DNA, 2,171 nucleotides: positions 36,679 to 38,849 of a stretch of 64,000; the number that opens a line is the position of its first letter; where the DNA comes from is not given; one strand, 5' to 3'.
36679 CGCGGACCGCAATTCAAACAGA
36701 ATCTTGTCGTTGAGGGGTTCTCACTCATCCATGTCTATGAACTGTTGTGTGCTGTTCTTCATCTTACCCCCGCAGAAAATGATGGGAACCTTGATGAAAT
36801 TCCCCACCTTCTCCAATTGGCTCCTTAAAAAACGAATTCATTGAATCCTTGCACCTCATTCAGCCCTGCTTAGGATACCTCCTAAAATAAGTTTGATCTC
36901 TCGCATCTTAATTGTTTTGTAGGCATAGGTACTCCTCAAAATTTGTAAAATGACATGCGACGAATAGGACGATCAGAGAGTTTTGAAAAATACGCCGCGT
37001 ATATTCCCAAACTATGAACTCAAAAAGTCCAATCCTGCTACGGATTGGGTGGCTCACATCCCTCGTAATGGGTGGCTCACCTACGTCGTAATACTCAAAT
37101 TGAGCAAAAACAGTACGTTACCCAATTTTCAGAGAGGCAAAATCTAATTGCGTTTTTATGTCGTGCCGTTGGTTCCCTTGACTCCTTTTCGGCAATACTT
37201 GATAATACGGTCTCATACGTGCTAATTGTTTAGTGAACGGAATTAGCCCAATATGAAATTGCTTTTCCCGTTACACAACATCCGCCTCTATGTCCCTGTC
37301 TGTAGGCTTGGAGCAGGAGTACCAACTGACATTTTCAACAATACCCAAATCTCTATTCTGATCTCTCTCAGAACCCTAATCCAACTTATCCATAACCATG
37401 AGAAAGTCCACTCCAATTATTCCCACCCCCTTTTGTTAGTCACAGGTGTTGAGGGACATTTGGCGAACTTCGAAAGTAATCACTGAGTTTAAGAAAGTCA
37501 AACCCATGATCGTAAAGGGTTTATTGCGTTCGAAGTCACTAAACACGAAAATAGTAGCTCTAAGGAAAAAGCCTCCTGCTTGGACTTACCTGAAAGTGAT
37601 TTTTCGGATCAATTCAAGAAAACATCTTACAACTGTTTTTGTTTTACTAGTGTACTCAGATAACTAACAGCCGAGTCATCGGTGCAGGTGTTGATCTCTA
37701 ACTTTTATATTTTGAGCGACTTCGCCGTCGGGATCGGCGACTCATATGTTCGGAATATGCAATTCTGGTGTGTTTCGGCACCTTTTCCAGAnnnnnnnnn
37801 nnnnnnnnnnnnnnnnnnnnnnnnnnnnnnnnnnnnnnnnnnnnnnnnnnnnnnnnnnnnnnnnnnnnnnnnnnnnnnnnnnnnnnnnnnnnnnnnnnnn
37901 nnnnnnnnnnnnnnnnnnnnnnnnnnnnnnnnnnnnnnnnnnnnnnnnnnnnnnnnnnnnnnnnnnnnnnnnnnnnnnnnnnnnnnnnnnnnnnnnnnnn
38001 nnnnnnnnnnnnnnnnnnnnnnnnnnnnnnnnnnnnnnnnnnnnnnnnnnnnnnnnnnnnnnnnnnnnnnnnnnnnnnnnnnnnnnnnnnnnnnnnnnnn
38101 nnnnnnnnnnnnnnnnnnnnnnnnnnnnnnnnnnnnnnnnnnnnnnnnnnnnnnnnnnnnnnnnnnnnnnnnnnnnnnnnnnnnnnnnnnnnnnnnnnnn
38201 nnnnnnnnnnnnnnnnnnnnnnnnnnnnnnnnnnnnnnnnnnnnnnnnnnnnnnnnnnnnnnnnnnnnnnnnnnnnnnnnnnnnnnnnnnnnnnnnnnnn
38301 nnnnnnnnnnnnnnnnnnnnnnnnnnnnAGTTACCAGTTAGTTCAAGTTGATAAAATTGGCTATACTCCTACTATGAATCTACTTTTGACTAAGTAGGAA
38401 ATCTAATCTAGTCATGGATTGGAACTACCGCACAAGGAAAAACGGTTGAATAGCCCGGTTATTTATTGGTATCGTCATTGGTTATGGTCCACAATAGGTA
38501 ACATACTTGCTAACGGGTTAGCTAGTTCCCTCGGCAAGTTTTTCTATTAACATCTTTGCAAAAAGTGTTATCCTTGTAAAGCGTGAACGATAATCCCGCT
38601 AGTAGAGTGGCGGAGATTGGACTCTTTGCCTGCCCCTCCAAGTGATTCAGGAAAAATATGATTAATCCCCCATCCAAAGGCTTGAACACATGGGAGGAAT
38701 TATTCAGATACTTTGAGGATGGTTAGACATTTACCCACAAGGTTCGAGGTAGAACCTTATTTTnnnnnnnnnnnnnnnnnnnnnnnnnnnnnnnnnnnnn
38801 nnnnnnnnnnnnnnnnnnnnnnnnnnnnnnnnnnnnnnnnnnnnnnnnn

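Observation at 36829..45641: Accessory patch 2: fragmented defence-type island between the NPP gene and a strong terminator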

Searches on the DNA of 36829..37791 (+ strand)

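Call 103: search_dna_similar(query=window:36829-37791:+, collection=plasmids, mode=distant, max_rows=5)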
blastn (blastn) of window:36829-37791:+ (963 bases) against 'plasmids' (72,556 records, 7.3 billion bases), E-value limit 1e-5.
No match.

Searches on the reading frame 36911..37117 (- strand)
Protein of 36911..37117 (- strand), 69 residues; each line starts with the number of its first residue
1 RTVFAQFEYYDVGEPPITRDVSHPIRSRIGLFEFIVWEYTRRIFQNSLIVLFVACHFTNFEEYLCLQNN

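Call 64: search_protein_families(library=pfam, proteins=[window:36911-37117:-], max_evalue=1)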
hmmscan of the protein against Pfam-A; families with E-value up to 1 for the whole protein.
seq(69 aa): 0 families

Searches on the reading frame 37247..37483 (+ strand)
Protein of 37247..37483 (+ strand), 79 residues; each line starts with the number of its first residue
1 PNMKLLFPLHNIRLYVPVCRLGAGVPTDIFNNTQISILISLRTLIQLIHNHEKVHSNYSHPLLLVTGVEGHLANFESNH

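Call 64: search_protein_families(library=pfam, proteins=[window:37247-37483:+], max_evalue=1)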
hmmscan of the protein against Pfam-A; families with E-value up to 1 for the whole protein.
seq(79 aa): 0 families

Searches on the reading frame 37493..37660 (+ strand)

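Call 64: search_protein_families(library=pfam, proteins=[window:37493-37660:+], max_evalue=1)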
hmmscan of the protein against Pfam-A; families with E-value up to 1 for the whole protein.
seq(56 aa): 1 family
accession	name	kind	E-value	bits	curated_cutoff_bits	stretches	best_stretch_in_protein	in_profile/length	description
PF19215.5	CoV_NSP15_C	-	0.047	14.1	23.9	1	7-47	82-122/154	Coronavirus replicase NSP15, uridylate-specific endoribonuclease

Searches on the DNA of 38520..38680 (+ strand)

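Call 115: search_dna_similar(query=window:38520-38680:+, collection=plasmids, mode=distant, max_rows=10, max_evalue=1)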
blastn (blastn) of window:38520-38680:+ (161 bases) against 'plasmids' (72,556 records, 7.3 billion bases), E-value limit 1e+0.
No match.

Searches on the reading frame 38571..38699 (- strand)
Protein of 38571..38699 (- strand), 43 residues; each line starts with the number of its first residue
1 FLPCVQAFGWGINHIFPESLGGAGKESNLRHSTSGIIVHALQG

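Call 64: search_protein_families(library=pfam, proteins=[window:38571-38699:-], max_evalue=1)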
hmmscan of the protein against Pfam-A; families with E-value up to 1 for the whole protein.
seq(43 aa): 1 family
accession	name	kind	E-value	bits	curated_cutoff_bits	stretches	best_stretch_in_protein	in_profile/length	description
PF14279.12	HNH_5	-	0.0077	16.6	27.5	1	12-29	15-32/56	HNH endonuclease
